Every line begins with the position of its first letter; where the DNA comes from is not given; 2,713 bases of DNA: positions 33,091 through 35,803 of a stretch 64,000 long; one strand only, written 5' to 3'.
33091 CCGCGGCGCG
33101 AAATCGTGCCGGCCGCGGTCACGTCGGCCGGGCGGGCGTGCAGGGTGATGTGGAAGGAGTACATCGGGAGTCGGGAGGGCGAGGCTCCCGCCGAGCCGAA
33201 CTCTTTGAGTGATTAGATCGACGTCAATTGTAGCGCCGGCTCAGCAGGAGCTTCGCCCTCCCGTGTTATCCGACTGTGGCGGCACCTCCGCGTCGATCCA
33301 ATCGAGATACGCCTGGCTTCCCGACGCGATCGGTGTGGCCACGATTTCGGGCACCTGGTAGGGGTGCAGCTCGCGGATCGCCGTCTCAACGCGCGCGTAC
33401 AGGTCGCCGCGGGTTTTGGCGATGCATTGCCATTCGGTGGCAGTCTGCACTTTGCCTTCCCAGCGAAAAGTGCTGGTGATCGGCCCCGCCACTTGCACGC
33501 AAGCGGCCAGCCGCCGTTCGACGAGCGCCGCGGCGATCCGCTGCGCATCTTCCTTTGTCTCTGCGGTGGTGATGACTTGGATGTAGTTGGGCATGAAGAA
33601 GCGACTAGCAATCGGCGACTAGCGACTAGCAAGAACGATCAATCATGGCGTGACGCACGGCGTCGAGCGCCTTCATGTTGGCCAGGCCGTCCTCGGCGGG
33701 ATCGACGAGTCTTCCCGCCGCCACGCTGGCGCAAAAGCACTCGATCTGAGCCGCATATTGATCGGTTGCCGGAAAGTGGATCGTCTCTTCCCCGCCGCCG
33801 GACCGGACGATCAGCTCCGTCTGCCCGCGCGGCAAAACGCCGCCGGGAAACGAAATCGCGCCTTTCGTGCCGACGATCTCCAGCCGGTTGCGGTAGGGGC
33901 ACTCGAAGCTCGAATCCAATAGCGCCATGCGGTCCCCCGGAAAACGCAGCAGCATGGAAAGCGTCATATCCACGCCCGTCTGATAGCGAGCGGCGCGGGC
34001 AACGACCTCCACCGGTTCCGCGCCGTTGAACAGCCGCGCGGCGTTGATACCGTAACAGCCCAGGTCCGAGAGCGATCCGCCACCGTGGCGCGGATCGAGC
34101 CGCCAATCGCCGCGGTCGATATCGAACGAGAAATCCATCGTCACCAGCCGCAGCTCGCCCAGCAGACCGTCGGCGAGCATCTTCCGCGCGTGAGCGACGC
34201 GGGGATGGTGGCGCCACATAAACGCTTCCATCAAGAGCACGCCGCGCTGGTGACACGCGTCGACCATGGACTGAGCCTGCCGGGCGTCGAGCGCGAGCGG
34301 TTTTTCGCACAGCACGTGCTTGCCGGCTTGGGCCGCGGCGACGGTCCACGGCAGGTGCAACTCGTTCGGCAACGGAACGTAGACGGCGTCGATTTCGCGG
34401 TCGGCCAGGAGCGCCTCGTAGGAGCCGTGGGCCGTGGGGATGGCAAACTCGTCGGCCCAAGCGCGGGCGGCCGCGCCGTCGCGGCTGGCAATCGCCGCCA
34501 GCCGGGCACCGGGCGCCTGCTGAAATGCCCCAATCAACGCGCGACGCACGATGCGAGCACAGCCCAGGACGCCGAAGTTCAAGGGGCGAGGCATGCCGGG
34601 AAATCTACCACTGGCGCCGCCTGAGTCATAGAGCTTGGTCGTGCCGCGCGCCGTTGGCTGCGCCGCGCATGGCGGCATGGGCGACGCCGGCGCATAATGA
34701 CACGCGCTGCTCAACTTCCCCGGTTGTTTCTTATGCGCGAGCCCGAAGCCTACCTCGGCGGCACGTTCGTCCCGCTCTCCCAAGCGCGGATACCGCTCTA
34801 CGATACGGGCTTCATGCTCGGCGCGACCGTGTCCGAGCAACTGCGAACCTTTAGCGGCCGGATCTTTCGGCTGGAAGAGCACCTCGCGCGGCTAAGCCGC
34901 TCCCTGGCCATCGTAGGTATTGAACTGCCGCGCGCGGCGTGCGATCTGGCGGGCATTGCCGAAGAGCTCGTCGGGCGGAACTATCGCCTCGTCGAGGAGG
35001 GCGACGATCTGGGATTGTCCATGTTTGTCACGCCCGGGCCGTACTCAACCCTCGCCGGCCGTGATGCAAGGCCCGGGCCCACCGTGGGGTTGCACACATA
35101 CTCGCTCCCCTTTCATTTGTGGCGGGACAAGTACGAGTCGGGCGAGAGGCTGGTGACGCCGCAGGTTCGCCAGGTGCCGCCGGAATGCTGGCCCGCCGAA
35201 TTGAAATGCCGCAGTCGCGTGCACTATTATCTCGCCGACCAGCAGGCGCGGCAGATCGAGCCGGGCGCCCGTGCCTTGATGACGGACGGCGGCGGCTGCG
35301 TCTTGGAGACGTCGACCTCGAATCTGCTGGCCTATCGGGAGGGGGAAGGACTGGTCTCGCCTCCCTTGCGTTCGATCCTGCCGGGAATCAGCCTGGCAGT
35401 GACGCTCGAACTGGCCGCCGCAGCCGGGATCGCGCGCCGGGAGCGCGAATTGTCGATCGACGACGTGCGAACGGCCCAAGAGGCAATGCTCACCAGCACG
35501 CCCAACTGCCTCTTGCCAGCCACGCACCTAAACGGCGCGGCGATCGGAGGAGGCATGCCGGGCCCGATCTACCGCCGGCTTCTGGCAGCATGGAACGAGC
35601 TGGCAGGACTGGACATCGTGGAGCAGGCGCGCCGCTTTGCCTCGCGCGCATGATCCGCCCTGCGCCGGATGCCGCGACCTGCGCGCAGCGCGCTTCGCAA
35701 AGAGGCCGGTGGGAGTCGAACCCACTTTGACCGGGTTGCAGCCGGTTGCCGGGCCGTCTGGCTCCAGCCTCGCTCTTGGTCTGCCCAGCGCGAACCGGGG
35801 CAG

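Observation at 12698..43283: Six copies of a 157-bp MITE-like element with CAGGGCC termini and 10-11 bp target-site duplications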

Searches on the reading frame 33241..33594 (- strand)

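Call 59: search_protein_families(library=pfam, proteins=[window:33241-33594:-], max_evalue=0.001)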
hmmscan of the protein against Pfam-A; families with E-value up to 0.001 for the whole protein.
window:33241-33594:- (117 aa): 1 family
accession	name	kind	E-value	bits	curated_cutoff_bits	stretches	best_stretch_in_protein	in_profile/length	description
PF03091.20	CutA1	-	4.8e-37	126.2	22.4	1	6-102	2-98/99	CutA1 divalent ion tolerance protein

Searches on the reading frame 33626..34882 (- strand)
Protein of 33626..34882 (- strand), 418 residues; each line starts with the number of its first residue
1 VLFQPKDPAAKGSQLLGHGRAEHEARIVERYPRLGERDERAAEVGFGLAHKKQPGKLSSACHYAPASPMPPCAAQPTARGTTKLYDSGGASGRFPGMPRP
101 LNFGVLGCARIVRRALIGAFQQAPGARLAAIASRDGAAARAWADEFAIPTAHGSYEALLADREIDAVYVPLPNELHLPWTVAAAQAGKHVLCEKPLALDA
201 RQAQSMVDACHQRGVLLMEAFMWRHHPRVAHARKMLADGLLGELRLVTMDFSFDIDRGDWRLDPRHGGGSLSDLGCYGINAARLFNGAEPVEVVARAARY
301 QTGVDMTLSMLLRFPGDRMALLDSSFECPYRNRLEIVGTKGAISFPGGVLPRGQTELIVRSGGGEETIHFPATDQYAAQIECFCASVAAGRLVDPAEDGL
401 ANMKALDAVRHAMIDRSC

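Call 12: search_protein_families(library=ncbifam, proteins=[window:33626-34882:-])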
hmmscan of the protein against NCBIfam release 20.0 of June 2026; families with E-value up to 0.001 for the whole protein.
window:33626-34882:- (418 aa): 7 families
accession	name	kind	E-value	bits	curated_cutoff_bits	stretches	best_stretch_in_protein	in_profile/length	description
NF041392.1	XylDh_Gfo6_Halo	equivalog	6.2e-45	153.5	350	1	101-412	17-341/350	D-xylose 1-dehydrogenase Gfo6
TIGR04380.1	myo_inos_iolG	equivalog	9.9e-36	123.3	355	1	101-413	2-323/330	inositol 2-dehydrogenase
NF052479.1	LevoglcsnDh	equivalog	1.5e-25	89.7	650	1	131-299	41-214/386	levoglucosan dehydrogenase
NF040723.1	UDP-GlcNAcDh_Arch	equivalog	1.4e-20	74.1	450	1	104-343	4-235/302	UDP-N-acetylglucosamine 3-dehydrogenase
NF008607.0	PRK11579.1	subfamily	1.9e-18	66.6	330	1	121-342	25-246/346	oxidoreductase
NF052679.1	InsChiInosDhIolG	equivalog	6e-13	48.5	540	1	101-246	3-150/343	bifunctional inositol 2-dehydrogenase/D-chiro-inositol 1-dehydrogenase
NF007574.0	PRK10206.1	equivalog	8.8e-06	25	352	1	156-326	58-227/345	oxidoreductase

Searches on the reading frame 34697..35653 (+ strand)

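Call 59: search_protein_families(library=pfam, proteins=[window:34697-35653:+], max_evalue=0.001)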
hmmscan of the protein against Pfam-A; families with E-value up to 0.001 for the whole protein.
window:34697-35653:+ (318 aa): 1 family
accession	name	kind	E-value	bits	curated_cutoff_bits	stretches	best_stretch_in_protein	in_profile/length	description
PF01063.24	Aminotran_4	-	6.5e-37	128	28.5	1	45-276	2-221/223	Amino-transferase class IV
